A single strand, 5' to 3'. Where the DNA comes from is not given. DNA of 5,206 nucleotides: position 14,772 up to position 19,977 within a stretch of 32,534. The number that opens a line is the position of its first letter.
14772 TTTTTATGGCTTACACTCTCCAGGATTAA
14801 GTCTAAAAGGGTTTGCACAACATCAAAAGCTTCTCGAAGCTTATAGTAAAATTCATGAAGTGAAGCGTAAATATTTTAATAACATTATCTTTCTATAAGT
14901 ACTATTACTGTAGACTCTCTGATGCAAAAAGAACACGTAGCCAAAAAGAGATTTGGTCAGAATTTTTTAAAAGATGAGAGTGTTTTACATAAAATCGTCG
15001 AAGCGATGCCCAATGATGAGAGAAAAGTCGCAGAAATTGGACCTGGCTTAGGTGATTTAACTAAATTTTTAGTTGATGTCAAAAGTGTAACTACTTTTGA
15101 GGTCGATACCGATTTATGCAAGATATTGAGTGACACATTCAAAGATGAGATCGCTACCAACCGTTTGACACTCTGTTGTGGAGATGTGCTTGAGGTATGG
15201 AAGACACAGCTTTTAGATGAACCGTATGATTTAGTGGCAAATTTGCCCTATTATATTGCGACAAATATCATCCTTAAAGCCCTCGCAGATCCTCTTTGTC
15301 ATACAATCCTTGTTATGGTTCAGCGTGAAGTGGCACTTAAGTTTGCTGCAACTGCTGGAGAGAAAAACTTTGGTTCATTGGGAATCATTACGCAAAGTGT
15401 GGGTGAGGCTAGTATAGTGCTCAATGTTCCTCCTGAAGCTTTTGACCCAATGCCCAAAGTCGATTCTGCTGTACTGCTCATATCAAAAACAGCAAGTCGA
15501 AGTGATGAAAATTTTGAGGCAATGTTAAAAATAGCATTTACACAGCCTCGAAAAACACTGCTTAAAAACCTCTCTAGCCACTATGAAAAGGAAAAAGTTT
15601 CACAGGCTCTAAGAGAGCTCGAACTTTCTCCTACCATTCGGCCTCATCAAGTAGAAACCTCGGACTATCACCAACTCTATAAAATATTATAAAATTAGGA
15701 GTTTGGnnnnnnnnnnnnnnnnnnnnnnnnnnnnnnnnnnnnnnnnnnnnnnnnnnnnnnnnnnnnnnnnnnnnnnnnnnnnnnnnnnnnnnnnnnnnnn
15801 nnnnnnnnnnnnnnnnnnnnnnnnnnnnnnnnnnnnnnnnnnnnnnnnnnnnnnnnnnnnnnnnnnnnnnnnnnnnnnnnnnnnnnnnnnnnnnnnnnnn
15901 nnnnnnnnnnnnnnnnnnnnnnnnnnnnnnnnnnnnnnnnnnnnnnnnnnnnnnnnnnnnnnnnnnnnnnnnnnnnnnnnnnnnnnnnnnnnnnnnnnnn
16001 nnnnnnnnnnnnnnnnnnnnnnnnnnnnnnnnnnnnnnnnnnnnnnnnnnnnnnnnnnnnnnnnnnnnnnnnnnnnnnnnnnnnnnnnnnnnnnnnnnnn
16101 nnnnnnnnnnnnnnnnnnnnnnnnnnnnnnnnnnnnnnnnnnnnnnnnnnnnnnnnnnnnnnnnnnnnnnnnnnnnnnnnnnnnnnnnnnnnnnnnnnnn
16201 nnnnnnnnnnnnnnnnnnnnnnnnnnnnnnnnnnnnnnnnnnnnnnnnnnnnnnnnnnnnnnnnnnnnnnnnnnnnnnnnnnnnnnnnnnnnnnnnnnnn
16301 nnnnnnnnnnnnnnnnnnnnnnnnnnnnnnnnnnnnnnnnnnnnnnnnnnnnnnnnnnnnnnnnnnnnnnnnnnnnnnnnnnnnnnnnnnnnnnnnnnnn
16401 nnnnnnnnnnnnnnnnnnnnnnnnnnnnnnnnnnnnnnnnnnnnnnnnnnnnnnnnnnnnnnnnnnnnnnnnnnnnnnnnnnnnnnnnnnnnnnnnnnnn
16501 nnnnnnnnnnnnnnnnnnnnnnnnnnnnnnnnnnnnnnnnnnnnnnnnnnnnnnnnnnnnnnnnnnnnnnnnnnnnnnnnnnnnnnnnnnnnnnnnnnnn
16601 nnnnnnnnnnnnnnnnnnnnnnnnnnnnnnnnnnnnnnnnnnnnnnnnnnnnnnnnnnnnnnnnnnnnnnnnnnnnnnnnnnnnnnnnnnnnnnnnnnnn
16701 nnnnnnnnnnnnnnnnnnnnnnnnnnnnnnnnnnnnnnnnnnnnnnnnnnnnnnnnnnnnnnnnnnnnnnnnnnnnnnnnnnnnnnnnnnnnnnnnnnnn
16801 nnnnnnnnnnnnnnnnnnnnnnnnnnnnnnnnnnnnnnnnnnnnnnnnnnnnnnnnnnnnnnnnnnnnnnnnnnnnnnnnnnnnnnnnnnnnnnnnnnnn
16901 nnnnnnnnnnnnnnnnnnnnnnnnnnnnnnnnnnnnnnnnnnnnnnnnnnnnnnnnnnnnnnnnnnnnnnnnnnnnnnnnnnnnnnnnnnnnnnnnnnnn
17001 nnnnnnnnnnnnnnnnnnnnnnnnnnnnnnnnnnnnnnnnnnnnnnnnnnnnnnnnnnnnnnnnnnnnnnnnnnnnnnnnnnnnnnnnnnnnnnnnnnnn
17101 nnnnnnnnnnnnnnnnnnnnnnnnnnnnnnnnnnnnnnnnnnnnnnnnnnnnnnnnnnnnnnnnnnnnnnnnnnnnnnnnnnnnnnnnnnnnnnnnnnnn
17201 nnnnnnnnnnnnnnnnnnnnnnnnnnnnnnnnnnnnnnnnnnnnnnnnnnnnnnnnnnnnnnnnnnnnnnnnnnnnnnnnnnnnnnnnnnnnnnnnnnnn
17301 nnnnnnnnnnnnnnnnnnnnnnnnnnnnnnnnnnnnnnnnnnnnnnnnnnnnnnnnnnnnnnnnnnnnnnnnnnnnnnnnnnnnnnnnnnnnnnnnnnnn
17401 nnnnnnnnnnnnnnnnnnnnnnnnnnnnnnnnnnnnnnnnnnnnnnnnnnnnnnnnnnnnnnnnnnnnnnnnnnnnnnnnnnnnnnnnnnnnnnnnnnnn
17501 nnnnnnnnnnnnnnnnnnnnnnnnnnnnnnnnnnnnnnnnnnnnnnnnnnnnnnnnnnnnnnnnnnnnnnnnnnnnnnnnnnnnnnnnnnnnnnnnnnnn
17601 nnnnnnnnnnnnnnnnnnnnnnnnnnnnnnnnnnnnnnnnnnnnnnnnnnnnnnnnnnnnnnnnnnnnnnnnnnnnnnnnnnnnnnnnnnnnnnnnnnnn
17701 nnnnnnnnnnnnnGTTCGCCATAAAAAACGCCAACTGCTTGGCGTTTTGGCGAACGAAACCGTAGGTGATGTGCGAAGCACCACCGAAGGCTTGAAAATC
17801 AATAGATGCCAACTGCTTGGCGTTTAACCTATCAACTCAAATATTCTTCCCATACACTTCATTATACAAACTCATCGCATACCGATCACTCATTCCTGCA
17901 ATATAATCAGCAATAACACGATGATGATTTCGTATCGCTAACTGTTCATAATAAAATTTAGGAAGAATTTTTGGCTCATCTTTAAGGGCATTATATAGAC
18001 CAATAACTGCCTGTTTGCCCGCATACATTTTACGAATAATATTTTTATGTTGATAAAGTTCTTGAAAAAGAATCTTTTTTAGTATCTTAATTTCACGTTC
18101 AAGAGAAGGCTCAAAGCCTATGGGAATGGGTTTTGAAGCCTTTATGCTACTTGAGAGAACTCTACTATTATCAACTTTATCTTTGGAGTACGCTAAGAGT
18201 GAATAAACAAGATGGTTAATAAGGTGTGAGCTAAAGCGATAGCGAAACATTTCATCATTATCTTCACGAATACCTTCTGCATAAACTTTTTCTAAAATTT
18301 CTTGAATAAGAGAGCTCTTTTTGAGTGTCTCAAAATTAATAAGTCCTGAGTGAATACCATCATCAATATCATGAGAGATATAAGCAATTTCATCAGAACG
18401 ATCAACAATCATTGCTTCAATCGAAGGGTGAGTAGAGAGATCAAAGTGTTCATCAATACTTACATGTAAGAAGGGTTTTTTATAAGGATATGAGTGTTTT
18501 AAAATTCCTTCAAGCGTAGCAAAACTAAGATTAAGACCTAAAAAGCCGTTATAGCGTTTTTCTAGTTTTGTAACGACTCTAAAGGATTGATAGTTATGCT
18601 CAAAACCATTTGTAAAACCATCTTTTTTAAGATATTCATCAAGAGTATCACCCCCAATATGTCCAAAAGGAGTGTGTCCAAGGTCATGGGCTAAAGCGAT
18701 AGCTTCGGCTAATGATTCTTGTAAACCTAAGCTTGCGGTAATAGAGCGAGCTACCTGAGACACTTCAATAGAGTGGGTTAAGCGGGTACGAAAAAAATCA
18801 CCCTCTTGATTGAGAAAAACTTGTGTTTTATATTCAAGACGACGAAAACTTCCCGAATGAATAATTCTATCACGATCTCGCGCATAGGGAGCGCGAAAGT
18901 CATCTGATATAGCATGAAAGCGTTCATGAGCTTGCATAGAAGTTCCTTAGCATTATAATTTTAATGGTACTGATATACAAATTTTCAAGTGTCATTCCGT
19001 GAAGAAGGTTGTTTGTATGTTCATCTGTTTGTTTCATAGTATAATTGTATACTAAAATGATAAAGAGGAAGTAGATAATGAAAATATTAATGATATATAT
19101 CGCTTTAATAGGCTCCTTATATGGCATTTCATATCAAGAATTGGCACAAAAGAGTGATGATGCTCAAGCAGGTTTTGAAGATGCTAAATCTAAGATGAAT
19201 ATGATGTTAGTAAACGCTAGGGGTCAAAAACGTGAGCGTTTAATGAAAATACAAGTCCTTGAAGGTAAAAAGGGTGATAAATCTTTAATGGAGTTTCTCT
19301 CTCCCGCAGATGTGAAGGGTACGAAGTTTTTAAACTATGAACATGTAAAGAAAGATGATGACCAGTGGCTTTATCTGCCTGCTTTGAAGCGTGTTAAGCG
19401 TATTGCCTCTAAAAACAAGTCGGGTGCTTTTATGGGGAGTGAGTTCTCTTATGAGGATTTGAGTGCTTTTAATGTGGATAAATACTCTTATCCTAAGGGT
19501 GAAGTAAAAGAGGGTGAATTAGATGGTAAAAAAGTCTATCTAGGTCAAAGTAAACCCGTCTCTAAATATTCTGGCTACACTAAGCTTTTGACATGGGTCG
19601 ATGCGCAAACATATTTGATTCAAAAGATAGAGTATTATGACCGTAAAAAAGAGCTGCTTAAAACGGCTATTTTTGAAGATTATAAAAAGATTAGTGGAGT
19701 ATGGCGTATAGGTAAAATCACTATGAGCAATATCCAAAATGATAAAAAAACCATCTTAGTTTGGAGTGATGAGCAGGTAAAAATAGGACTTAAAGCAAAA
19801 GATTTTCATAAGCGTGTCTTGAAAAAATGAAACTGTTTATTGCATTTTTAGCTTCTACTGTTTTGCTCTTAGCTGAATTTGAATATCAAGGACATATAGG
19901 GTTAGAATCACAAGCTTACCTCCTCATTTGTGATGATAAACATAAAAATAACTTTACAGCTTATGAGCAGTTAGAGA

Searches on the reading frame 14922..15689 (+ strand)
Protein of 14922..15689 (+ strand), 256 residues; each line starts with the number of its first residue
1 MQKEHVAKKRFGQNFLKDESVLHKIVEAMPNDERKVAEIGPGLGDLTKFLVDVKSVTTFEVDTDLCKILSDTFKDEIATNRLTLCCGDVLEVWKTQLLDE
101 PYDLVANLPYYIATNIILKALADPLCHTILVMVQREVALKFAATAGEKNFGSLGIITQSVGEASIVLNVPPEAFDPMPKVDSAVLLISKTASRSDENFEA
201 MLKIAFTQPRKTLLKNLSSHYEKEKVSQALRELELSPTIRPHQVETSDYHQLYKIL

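Call 9: search_protein_families(library=pfam, proteins=[window:14922-15689:+], max_evalue=0.001)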
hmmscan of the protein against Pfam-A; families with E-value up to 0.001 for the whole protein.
window:14922-15689:+ (256 aa): 1 family
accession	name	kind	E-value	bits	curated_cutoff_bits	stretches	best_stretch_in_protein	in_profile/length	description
PF00398.26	RrnaAD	-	2.4e-48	165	24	1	6-255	3-260/263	Ribosomal RNA adenine dimethylase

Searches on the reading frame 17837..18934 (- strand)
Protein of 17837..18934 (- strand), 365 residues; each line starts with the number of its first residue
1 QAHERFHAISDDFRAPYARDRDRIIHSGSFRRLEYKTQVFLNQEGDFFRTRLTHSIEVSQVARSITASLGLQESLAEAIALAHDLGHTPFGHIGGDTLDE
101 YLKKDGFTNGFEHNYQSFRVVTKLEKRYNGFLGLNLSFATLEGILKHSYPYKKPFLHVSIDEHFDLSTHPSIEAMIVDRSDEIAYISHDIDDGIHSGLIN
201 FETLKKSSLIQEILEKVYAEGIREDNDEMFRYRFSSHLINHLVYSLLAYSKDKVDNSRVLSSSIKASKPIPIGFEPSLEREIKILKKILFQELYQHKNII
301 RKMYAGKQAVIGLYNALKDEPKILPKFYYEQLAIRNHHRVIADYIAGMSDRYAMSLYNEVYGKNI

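Call 9: search_protein_families(library=pfam, proteins=[window:17837-18934:-], max_evalue=0.001)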
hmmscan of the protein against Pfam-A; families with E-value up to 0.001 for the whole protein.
window:17837-18934:- (365 aa): 2 families
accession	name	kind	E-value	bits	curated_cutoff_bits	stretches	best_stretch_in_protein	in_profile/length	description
PF13286.11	HD_assoc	-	5.1e-21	75.4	22.2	1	272-358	1-90/91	Phosphohydrolase-associated domain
PF01966.28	HD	-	1.4e-12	48.4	22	1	51-184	1-114/116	HD domain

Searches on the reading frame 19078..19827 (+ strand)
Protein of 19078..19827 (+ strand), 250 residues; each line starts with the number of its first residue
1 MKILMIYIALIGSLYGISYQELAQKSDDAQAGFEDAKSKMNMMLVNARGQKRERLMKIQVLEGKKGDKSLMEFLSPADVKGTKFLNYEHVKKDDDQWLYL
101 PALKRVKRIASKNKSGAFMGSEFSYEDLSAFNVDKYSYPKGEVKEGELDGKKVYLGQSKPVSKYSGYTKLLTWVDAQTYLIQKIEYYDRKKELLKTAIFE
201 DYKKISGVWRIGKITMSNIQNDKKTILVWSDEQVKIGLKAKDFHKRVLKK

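Call 30: search_protein_families(library=pfam, proteins=[window:19078-19827:+], max_evalue=0.001)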
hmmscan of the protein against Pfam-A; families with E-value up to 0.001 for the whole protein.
window:19078-19827:+ (250 aa): 2 families
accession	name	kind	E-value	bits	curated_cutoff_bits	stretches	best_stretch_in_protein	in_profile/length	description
PF17131.11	LolA_like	-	4.7e-61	206.1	30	1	66-250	2-184/184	Outer membrane lipoprotein-sorting protein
PF07044.18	DUF1329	-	1e-11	45.2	23.1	1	67-135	141-216/368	Protein of unknown function (DUF1329)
